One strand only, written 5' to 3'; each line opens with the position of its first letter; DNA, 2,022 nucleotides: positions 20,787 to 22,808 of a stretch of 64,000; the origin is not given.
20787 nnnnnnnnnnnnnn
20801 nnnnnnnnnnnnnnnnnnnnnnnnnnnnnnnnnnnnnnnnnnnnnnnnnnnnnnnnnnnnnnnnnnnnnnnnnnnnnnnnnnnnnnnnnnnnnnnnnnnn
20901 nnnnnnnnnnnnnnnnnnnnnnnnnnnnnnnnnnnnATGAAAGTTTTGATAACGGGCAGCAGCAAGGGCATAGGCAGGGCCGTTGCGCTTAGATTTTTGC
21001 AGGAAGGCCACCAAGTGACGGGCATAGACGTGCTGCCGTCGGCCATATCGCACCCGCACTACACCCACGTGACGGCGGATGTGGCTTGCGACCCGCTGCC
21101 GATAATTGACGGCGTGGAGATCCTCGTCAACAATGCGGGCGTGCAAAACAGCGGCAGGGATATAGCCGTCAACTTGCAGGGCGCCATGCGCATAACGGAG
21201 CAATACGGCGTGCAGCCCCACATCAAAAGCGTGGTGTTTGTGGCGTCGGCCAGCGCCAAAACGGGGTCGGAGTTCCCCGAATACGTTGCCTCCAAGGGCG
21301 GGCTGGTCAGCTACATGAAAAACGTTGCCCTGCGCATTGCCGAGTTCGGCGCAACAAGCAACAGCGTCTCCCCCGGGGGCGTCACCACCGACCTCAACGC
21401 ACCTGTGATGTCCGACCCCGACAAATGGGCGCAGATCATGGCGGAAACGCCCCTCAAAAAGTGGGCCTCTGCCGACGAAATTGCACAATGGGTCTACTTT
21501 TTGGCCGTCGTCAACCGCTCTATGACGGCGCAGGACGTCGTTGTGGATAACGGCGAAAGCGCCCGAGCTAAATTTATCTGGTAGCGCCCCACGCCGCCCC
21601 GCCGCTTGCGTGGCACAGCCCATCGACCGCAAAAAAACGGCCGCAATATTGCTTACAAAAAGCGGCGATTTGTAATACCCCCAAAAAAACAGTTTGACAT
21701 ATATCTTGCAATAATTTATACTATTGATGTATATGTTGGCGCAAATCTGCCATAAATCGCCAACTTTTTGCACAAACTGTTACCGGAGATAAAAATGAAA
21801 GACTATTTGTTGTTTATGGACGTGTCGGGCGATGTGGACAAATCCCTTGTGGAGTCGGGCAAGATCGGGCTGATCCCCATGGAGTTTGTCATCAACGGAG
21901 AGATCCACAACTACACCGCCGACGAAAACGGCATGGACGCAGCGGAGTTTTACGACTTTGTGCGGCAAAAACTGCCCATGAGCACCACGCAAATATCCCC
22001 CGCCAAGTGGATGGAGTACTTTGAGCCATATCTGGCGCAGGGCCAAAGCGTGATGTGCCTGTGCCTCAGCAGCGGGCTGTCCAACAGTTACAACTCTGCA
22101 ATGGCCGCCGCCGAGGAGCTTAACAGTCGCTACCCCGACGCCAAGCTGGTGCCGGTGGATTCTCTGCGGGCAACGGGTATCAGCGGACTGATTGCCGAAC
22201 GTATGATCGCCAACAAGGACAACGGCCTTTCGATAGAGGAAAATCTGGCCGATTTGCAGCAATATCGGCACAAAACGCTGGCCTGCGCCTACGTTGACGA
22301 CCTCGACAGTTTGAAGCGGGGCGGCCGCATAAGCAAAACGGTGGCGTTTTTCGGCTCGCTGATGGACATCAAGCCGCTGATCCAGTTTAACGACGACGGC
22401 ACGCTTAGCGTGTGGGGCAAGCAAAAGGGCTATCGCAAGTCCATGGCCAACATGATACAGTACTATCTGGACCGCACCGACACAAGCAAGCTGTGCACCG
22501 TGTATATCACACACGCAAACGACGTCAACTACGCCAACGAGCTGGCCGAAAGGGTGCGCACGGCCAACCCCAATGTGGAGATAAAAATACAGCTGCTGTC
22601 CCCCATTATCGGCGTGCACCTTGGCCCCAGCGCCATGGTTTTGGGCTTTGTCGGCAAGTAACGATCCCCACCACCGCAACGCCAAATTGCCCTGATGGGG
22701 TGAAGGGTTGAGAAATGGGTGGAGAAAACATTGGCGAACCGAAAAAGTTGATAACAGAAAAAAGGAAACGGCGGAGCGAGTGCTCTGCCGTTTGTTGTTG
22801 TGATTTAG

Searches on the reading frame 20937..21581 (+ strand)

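Call 10: search_protein_families(library=pfam, proteins=[window:20937-21581:+], max_evalue=0.001)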
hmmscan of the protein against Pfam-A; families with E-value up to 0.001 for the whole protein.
window:20937-21581:+ (215 aa): 3 families
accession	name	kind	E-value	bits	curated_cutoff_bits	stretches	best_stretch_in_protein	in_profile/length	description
PF13561.12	adh_short_C2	-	2.4e-21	76.8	27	1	74-206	99-234/236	Enoyl-(Acyl carrier protein) reductase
PF00106.31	adh_short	-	3.2e-18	66.4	26.6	2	58-159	76-192/195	short chain dehydrogenase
PF01370.27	Epimerase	-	0.0001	22.3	20.9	1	3-106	1-117/240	NAD dependent epimerase/dehydratase family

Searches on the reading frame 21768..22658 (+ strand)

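Call 10: search_protein_families(library=pfam, proteins=[window:21768-22658:+], max_evalue=0.001)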
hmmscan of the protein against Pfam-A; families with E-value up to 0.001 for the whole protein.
window:21768-22658:+ (297 aa): 1 family
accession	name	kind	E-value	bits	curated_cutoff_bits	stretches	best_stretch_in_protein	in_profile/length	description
PF02645.21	DegV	-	1.7e-56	192.1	27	1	17-295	6-278/280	Uncharacterised protein, DegV family COG1307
